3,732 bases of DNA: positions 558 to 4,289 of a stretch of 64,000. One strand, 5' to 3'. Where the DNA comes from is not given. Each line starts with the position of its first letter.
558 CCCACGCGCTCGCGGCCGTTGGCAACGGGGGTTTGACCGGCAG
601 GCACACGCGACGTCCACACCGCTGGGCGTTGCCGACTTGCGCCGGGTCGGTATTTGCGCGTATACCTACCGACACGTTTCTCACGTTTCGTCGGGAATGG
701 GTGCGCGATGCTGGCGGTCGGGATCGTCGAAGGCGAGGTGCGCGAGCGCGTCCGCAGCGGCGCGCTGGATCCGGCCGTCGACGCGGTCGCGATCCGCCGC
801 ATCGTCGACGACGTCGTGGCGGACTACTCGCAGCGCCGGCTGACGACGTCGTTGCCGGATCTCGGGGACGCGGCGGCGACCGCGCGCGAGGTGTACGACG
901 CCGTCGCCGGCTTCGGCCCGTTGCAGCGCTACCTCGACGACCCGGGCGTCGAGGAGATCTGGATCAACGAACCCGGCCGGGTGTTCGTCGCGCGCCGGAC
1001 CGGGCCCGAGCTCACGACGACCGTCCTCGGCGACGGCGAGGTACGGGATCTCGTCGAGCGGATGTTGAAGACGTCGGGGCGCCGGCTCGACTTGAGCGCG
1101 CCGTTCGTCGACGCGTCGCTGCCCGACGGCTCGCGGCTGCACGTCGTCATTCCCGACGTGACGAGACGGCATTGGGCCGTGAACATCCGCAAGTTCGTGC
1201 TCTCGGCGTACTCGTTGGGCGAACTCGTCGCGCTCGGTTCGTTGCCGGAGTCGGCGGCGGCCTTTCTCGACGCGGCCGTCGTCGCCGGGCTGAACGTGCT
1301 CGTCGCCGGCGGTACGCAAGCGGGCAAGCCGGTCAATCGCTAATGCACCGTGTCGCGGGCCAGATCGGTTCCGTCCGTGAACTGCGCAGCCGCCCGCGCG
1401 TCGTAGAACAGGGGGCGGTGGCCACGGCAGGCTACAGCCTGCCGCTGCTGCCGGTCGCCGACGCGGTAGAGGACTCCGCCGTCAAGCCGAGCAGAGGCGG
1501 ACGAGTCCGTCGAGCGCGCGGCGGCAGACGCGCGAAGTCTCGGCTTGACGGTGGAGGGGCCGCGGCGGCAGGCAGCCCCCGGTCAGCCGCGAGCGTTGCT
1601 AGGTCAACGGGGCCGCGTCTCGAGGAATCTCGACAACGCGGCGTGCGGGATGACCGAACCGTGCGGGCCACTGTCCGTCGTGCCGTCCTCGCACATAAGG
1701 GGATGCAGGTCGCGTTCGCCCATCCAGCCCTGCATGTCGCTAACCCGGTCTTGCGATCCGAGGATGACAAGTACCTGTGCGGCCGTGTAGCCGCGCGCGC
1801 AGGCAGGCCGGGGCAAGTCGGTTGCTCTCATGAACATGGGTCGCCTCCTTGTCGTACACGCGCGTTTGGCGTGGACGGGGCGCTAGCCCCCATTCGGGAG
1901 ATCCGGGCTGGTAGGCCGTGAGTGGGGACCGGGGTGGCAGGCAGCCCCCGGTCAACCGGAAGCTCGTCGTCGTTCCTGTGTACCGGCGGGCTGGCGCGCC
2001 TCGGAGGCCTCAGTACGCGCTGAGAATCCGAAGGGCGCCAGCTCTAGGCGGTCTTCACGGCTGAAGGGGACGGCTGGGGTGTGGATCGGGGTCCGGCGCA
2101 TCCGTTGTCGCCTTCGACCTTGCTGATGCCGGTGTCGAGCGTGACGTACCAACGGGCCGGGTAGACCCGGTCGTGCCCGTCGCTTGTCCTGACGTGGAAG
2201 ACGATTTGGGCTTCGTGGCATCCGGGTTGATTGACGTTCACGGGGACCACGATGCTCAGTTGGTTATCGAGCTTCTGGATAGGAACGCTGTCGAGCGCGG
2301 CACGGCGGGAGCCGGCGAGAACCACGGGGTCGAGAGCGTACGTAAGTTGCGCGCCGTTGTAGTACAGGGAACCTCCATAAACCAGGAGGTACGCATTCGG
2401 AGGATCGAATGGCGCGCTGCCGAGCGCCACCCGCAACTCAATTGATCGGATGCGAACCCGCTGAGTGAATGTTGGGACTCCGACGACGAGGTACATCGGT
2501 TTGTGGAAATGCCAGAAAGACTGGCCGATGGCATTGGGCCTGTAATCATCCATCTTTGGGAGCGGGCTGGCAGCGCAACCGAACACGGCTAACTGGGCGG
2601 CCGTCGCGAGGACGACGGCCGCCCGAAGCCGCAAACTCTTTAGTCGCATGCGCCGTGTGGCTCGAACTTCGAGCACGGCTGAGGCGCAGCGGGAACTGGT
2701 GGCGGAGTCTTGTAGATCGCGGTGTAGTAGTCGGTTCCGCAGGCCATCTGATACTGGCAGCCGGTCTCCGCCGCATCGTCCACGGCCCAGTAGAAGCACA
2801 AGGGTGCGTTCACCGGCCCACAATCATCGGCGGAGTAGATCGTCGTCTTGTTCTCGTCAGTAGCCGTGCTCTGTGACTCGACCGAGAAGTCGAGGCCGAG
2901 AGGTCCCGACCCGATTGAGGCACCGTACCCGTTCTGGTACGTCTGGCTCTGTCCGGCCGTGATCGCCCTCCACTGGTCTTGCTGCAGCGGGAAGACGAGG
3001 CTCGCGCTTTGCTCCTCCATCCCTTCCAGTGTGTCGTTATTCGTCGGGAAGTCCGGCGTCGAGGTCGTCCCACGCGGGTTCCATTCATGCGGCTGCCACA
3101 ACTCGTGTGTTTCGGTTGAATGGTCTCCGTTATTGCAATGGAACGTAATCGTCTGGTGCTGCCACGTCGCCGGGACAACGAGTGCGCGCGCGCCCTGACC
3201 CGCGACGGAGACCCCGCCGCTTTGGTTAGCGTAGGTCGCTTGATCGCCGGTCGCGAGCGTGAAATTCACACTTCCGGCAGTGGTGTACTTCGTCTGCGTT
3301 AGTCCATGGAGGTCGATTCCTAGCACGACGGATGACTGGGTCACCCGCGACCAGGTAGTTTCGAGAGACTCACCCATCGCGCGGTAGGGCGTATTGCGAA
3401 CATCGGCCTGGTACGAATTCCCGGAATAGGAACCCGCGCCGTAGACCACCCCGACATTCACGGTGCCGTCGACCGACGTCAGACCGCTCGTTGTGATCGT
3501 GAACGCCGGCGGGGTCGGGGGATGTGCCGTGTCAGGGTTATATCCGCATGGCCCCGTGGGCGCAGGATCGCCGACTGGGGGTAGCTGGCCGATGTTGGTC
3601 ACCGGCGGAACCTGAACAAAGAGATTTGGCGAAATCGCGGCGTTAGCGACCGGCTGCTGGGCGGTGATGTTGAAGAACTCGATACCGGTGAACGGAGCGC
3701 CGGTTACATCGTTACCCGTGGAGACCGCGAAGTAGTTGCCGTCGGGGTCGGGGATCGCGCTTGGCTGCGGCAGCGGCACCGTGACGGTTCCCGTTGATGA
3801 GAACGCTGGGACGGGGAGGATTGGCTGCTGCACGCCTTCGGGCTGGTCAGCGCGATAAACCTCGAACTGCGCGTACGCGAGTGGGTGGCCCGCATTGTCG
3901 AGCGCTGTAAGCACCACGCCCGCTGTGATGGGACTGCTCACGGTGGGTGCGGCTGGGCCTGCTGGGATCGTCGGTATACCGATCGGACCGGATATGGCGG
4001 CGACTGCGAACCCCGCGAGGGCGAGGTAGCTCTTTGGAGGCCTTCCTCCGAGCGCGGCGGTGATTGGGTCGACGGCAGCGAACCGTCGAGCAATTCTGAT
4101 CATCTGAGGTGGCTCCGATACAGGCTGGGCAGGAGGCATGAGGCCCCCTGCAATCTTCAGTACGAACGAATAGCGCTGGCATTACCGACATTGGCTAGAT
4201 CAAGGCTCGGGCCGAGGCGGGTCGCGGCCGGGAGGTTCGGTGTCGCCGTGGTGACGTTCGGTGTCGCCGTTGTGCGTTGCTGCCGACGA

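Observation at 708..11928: Tad pilus ATPase split in its Walker A motif by an excisable element: candidate DNA-excision switch for piliation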

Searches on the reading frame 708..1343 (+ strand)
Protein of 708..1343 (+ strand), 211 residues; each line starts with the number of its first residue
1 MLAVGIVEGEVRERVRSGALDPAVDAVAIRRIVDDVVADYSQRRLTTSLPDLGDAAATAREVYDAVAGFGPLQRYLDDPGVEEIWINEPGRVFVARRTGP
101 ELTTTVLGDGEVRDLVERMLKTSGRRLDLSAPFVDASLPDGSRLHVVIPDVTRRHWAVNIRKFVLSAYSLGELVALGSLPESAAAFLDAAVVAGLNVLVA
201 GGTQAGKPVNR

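Call 7: search_protein_families(library=pfam, proteins=[window:708-1343:+], max_evalue=0.01)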
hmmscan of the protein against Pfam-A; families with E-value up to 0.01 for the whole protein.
window:708-1343:+ (211 aa): 1 family
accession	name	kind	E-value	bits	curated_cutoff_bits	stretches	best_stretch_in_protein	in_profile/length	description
PF00437.27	T2SSE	-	5.5e-10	38.9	24.9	1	68-209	4-157/370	Type II/IV secretion system protein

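Call 59: find_encoding_contigs(protein=window:708-1343:+, flank=10000, max_places=10)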
Protein window:708-1343:+ (211 aa): no gene with exactly this product is on record in the collection.

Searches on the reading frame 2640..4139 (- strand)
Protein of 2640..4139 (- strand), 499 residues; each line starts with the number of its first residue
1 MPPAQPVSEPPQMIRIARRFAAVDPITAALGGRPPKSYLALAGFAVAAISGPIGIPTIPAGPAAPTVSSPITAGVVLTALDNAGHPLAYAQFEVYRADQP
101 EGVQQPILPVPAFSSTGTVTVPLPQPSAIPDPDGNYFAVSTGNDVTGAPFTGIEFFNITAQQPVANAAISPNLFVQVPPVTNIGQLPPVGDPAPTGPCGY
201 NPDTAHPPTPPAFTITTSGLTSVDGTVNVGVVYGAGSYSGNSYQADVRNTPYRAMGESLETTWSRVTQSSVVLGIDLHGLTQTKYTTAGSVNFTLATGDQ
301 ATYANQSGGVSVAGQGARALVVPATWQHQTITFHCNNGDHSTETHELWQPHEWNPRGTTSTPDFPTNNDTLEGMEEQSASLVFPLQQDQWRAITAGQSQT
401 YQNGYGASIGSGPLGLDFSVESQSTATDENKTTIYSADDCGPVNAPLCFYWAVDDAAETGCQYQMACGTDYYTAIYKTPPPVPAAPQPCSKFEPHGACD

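Call 7: search_protein_families(library=pfam, proteins=[window:2640-4139:-], max_evalue=0.01)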
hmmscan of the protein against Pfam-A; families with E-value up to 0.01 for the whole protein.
window:2640-4139:- (499 aa): 0 families

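Call 32: search_protein_families(library=phrogs, proteins=[window:2640-4139:-], max_evalue=0.01)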
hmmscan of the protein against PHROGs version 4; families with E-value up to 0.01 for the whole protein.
window:2640-4139:- (499 aa): 0 families

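Call 50: search_protein_families(library=ncbifam, proteins=[window:2640-4139:-], max_evalue=0.01)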
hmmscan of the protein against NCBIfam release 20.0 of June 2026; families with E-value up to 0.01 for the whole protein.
window:2640-4139:- (499 aa): 0 families

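Call 51: search_protein_families(library=padloc, proteins=[window:2640-4139:-], max_evalue=0.01)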
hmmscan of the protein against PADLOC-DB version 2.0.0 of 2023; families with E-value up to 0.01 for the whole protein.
window:2640-4139:- (499 aa): 0 families

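Call 61: find_encoding_contigs(protein=window:2640-4139:-, flank=10000, max_places=10)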
Protein window:2640-4139:- (499 aa): no gene with exactly this product is on record in the collection.
